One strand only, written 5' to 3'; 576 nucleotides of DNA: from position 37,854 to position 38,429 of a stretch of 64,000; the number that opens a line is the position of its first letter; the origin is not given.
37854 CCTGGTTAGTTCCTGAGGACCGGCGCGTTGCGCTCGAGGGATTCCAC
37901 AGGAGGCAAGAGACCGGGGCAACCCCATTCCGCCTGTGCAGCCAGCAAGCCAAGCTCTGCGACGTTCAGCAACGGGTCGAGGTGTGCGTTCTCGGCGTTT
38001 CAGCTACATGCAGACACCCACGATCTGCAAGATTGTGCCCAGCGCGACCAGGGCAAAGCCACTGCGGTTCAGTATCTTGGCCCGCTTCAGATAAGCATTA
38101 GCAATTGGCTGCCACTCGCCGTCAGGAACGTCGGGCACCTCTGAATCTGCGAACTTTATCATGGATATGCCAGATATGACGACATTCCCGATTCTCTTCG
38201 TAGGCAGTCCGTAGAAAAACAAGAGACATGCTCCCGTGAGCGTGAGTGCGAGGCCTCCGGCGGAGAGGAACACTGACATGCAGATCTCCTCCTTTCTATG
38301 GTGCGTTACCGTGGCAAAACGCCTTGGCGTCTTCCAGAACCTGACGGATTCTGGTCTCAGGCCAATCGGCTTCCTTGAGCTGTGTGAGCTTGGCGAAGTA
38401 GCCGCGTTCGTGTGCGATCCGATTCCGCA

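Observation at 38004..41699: MmeI-like Type IIL enzyme co-transcribed with a Zn-ribbon-HEPN protein and a 2TM mini-protein: possible composite R-M/abortive module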

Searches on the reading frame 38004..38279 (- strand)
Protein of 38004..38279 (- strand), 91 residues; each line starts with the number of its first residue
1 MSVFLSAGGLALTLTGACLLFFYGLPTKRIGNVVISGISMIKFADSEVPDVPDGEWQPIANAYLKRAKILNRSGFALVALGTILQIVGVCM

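Call 3: search_protein_families(library=pfam, proteins=[window:38004-38279:-], max_evalue=0.01)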
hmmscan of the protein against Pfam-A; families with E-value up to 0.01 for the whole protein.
window:38004-38279:- (91 aa): 0 families

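Call 4: search_protein_families(library=padloc, proteins=[window:38004-38279:-], max_evalue=0.01)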
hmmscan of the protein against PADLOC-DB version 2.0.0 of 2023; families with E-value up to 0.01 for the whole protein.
window:38004-38279:- (91 aa): 0 families

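Call 6: search_protein_families(library=ncbifam, proteins=[window:38004-38279:-], max_evalue=1)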
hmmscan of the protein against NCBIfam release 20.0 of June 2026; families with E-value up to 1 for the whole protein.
window:38004-38279:- (91 aa): 0 families

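Call 7: search_protein_families(library=pfam, proteins=[window:38004-38279:-], max_evalue=10)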
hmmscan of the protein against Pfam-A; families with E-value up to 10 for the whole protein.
window:38004-38279:- (91 aa): 1 family
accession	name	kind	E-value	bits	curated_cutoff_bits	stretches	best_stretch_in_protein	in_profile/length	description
PF02813.19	Retro_M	-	0.16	12.8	25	1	53-83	47-76/86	Retroviral M domain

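Call 33: find_homologous_proteins(query=window:38004-38279:-, max_evalue=0.01)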
Query window:38004-38279:- (91 aa): 18 proteins with E <= 0.01 among 19 candidates.
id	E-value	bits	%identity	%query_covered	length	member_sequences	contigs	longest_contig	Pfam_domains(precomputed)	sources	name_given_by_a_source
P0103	1.7e-47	176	91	100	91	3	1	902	-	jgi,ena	-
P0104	1.0e-43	164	85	100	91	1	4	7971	-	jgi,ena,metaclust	metaclust:\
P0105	9.3e-33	129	70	78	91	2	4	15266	-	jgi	jgi:hypothetical protein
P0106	3.5e-31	124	64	100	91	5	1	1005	-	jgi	jgi:hypothetical protein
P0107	4.4e-31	124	65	82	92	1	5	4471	-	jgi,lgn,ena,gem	-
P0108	1.2e-30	123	65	91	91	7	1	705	-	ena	-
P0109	3.0e-29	118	64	91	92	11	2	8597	-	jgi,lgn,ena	-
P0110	8.6e-29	117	62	78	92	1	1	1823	-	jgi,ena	-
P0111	8.6e-27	110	62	100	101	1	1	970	-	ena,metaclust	metaclust:\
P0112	9.4e-27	110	65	91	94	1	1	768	-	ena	-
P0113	1.9e-25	106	59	98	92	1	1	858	-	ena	-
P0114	2.1e-25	106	62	91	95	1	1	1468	-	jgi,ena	-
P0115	2.2e-24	103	56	91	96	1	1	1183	-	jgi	jgi:hypothetical protein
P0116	1.9e-23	100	57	89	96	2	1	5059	-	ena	-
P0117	3.0e-23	99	59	89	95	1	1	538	-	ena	-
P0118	6.8e-23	98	57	96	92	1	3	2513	-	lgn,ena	-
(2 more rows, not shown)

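Call 34: find_encoding_contigs(protein=P0105, flank=6000, max_places=4)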
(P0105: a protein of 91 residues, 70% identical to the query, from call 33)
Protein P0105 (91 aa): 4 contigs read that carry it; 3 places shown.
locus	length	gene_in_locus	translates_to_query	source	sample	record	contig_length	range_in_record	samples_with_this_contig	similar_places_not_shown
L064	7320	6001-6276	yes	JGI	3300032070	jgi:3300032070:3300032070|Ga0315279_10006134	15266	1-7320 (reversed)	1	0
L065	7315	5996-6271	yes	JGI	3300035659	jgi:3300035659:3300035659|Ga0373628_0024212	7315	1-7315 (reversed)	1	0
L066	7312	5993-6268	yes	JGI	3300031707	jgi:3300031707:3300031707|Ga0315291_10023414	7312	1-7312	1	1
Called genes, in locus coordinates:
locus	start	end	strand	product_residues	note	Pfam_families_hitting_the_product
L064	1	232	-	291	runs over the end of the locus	PF00583:Acetyltransf_1, PF13302:Acetyltransf_3 (weak), PF13508:Acetyltransf_7 (faint)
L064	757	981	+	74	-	-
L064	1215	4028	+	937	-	PF20464:MmeI_N, PF20465:MmeI_hel, PF20473:MmeI_Mtase, PF20466:MmeI_TRD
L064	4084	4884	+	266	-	PF04326:SLFN_AlbA_2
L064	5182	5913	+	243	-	-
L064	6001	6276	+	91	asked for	-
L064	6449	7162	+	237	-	-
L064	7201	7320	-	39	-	?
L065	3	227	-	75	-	?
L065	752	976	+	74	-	-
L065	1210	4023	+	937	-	PF20464:MmeI_N, PF20465:MmeI_hel, PF20473:MmeI_Mtase, PF20466:MmeI_TRD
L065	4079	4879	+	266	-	PF04326:SLFN_AlbA_2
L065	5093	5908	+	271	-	-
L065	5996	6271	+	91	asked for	-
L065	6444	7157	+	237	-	-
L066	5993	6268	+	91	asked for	-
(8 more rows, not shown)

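Call 35: find_encoding_contigs(protein=P0109, flank=6000, max_places=3)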
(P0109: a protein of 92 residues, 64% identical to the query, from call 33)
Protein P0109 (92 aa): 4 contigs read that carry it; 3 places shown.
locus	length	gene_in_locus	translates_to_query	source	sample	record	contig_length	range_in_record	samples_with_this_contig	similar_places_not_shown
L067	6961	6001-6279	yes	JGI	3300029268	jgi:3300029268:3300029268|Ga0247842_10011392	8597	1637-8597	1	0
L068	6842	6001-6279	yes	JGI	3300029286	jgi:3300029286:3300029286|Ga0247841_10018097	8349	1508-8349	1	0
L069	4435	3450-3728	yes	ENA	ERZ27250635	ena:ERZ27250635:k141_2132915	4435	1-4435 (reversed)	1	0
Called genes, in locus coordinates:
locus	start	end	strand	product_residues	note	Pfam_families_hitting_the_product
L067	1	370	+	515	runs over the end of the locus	PF01266:DAO (faint), PF13450:NAD_binding_8, PF01593:Amino_oxidase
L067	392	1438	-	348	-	-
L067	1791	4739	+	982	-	PF20464:MmeI_N, PF20465:MmeI_hel, PF20473:MmeI_Mtase, PF20466:MmeI_TRD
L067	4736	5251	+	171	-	-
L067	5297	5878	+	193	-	-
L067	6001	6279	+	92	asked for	-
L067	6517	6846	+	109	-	PF15919:HicB_lk_antitox (weak)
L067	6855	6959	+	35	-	?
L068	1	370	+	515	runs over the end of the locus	PF01266:DAO (faint), PF13450:NAD_binding_8, PF01593:Amino_oxidase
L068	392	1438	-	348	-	-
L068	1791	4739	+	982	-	PF20464:MmeI_N, PF20465:MmeI_hel, PF20473:MmeI_Mtase, PF20466:MmeI_TRD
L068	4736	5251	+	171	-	-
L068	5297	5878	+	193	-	-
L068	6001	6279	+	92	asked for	-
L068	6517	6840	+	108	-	?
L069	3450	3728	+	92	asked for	-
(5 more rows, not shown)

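Call 36: find_encoding_contigs(protein=P0116, flank=5000, max_places=2)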
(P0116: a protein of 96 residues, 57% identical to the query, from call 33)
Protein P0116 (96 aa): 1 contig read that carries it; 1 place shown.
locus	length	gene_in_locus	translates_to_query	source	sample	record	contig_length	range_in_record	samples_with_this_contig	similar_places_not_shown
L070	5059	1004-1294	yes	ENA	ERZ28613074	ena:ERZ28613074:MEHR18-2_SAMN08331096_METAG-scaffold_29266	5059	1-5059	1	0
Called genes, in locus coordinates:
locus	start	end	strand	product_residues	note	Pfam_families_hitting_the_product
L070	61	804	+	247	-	-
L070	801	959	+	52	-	-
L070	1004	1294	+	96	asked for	-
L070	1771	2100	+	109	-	PF21716:dnstrm_HI1420, PF01381:HTH_3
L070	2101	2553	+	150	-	PF01909:NTP_transf_2, PF18765:Polbeta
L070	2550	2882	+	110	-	PF01934:HepT-like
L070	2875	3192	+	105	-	PF01909:NTP_transf_2, PF18765:Polbeta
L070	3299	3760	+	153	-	PF01909:NTP_transf_2, PF18765:Polbeta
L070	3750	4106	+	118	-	PF01934:HepT-like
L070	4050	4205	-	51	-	-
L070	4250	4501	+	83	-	PF02604:PhdYeFM_antitox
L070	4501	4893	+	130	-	PF01850:PIN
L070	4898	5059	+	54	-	?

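Call 43: find_encoding_contigs(protein=P0107, flank=6000, max_places=4)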
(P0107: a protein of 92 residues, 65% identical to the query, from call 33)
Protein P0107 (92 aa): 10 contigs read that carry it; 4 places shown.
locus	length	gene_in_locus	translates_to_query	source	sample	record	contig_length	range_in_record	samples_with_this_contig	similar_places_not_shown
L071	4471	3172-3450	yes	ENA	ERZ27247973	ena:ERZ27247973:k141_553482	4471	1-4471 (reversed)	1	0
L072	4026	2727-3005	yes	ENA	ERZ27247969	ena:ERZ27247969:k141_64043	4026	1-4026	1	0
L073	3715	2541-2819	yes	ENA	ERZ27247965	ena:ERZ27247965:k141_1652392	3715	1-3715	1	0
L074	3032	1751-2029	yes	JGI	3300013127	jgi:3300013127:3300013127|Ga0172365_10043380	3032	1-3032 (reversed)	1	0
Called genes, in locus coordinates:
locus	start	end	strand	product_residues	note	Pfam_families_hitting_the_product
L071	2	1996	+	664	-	?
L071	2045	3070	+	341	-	-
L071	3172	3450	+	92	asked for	-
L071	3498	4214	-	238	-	-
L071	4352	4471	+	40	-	?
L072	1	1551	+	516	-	?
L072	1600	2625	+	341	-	-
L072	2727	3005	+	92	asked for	-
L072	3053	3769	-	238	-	-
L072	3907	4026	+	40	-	?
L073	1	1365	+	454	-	?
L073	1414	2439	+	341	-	-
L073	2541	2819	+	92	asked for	-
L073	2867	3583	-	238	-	-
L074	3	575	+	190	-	?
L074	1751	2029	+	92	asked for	-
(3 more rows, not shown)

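Call 44: find_encoding_contigs(protein=P0118, flank=6000, max_places=3)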
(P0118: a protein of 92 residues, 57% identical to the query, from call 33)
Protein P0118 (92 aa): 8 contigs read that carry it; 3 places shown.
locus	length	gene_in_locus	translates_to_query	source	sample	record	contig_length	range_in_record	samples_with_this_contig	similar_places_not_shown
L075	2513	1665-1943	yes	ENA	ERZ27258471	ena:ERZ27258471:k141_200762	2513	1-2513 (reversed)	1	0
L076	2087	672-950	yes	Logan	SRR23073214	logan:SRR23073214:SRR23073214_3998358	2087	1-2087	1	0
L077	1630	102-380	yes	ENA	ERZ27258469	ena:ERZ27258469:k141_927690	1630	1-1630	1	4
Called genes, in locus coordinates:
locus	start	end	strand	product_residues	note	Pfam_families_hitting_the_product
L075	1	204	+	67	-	?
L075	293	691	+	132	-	PF03203:MerC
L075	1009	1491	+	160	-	PF09965:DUF2199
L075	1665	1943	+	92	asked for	-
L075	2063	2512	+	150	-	?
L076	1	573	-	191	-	?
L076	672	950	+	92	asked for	-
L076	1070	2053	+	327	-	PF01738:DLH (faint), PF08840:BAAT_C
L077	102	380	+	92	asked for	-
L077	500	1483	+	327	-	PF01738:DLH (faint), PF08840:BAAT_C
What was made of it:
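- The 91-aa gene also occurs in MerC/DUF2199 and hydrolase contexts with no R-M gene (call 44).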

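Call 48: search_protein_families(library=pfam, proteins=[L071:2045-3067:+, L064:5182-5910:+, L064:4084-4881:+, L070:61-801:+, L064:6449-7159:+, L071:3498-4214:-], max_evalue=0.01)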
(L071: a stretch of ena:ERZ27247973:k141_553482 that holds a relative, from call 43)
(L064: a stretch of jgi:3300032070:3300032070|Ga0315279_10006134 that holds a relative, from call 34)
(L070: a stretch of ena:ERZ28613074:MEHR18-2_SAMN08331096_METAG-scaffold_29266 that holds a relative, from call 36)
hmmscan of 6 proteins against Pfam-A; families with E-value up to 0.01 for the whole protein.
L071:2045-3067:+ (341 aa): 1 family
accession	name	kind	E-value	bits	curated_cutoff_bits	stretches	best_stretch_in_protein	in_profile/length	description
PF13289.12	SIR2_2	-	0.00021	21.9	24.5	1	117-199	3-54/141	SIR2-like domain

L064:5182-5910:+ (243 aa): 0 families

L064:4084-4881:+ (266 aa): 1 family
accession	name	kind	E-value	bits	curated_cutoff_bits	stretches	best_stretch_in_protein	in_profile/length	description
PF04326.19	SLFN_AlbA_2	-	7.7e-11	43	25.3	1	36-164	2-117/118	Schlafen, AlbA_2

L070:61-801:+ (247 aa): 0 families

L064:6449-7159:+ (237 aa): 0 families

L071:3498-4214:- (238 aa): 0 families
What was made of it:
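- In sister cassettes the same slot holds SLFN_AlbA_2 or a SIR2-like gene, both classic suicide-effector families (calls 34, 43, 48).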

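Call 72: predict_structure(alignment_id=A4)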
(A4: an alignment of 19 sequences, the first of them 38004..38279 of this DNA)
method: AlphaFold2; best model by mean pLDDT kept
length: 91 residues; sequences in the alignment: 19
mean_pLDDT: 83.0   pTM: 0.61
mean pLDDT of the five models: 83.0, 82.7, 82.6, 81.0, 70.6
residues with pLDDT >= 90: 14; 70-90: 72; 50-70: 5; < 50: 0
segments of 3 or more residues with pLDDT < 50: none
pLDDT, mean of each block of 10 residues (from residue 1): 85 89 72 78 77 84 84 89 89 83
secondary structure, 60 per line:
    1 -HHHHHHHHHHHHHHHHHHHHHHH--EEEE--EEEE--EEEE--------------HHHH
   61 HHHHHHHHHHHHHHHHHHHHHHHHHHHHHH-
elements in order: H2-24 E27-30 E33-36 E39-42 H57-90
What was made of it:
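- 38004..38279 (-): 91-aa two-transmembrane-helix protein from an unnamed family. The AF2 model has pLDDT 83, with helices 2-24 and 57-90 and three short strands between them (call 72).
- Checked: The AF2 model (pLDDT 83) shows helices 2-24 and 57-90 (call 72).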
